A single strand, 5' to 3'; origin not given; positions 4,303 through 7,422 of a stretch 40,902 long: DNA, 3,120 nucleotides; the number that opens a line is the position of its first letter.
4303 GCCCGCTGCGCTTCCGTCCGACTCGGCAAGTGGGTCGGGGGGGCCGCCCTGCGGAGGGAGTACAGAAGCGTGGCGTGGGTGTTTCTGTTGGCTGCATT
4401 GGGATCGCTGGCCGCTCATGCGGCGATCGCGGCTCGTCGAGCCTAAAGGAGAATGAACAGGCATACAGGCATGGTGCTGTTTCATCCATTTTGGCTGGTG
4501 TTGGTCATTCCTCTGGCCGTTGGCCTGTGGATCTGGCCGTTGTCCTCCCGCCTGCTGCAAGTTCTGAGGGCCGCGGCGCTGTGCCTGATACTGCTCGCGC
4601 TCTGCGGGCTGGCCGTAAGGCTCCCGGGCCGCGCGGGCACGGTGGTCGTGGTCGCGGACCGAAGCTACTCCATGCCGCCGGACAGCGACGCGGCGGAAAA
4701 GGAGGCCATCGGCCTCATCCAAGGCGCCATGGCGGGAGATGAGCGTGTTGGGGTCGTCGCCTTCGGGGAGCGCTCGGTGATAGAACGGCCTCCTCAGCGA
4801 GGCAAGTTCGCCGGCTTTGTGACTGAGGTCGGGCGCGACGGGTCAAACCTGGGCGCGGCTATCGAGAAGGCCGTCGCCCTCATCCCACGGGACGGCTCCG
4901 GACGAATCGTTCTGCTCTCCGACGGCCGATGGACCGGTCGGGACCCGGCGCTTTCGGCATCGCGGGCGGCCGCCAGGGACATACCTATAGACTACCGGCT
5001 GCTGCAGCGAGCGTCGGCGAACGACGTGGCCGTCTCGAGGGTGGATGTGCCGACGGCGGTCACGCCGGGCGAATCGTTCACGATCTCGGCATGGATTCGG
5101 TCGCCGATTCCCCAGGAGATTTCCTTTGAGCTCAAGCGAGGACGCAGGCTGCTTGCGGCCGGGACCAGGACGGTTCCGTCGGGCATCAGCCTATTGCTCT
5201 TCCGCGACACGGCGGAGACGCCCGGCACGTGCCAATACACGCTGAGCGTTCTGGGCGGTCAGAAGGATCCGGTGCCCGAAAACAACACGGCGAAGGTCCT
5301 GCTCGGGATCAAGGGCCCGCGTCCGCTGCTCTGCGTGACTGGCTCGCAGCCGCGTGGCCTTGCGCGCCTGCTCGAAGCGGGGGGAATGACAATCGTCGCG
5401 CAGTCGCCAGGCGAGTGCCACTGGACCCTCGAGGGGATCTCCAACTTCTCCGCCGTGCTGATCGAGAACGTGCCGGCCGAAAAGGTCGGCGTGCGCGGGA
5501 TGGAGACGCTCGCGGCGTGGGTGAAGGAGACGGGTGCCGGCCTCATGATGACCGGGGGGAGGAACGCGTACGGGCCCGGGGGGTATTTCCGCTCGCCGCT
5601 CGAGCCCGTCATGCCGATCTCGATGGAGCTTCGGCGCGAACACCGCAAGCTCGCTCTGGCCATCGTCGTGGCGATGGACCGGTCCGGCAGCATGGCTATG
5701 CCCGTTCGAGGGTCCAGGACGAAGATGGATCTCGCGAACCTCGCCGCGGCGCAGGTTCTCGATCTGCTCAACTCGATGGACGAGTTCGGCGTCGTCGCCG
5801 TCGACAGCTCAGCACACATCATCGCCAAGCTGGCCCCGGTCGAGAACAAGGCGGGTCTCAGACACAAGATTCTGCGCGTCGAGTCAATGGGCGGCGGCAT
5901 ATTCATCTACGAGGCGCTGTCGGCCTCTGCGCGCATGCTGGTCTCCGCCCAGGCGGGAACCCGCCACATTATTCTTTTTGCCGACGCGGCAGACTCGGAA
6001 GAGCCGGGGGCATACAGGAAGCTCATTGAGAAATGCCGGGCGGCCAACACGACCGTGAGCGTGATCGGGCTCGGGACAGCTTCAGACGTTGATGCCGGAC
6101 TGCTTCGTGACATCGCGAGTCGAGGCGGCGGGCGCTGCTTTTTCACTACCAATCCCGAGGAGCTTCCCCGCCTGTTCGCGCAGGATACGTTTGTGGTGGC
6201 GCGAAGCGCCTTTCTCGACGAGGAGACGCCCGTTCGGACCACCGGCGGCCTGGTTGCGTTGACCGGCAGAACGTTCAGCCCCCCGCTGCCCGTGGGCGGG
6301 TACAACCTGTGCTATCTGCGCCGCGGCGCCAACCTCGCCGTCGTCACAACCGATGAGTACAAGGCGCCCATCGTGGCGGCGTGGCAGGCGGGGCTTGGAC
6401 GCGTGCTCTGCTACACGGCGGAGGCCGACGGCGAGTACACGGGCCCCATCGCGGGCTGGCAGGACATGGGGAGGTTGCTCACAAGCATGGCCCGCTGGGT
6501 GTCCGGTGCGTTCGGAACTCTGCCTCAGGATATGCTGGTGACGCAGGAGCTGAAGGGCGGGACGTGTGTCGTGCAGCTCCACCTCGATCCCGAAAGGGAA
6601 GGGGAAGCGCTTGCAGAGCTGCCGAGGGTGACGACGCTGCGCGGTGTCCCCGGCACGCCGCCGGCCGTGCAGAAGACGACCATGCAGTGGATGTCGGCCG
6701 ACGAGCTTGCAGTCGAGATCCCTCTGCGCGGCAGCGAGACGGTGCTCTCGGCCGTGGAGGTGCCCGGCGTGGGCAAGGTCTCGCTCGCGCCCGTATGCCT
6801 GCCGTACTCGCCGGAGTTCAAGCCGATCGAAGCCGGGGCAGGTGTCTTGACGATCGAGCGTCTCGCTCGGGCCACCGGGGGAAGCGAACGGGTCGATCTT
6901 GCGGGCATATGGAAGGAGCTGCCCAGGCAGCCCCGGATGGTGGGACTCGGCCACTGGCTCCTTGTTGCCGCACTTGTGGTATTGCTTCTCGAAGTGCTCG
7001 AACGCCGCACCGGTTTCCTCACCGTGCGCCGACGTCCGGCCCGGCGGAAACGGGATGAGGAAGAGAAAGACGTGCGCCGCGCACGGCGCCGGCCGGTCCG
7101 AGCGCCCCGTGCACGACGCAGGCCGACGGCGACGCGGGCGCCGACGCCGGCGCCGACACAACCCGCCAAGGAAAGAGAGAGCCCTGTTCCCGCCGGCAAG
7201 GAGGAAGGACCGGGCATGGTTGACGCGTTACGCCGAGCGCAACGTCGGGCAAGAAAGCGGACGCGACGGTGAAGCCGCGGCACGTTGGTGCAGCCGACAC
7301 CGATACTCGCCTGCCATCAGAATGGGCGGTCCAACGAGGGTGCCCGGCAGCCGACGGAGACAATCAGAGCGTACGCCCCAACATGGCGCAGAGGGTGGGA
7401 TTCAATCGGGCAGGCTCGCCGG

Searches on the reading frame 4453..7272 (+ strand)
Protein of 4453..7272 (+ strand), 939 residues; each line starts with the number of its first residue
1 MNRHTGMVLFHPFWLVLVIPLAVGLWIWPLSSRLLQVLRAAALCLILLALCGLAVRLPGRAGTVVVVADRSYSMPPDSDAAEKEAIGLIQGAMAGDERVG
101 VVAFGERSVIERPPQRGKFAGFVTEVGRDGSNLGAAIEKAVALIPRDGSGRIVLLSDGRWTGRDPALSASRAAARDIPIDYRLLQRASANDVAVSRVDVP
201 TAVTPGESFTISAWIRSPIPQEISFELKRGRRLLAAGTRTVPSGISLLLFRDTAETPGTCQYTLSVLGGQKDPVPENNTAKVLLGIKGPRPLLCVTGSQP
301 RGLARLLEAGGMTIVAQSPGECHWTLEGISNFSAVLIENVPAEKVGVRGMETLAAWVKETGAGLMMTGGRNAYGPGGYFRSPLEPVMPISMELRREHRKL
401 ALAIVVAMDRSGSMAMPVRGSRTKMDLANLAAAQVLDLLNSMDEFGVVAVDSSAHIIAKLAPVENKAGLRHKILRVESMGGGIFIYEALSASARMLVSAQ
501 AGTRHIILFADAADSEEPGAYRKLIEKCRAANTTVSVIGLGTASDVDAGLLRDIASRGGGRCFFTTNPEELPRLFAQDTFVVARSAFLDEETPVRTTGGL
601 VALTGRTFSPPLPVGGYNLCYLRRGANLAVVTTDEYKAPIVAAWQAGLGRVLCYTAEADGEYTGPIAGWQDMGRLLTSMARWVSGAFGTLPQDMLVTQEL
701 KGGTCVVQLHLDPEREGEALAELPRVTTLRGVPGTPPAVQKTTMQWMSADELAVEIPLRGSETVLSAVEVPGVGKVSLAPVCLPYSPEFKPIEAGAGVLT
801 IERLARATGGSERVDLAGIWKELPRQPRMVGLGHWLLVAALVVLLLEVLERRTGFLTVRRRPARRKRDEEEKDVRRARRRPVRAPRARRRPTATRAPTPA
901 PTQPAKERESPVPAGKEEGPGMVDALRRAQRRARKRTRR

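Call 12: search_protein_families(library=pfam, proteins=[window:4453-7272:+])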
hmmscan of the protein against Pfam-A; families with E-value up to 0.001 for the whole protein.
window:4453-7272:+ (939 aa): 3 families
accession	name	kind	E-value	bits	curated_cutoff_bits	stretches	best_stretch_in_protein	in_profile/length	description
PF13519.12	VWA_2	-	8.8e-23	81.4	27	2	64-158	1-106/107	von Willebrand factor type A domain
PF00092.34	VWA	-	2.7e-19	70.5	23.8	1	404-576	2-173/174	von Willebrand factor type A domain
PF13768.12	VWA_3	-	2.7e-07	31.2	27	1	403-561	2-152/155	von Willebrand factor type A domain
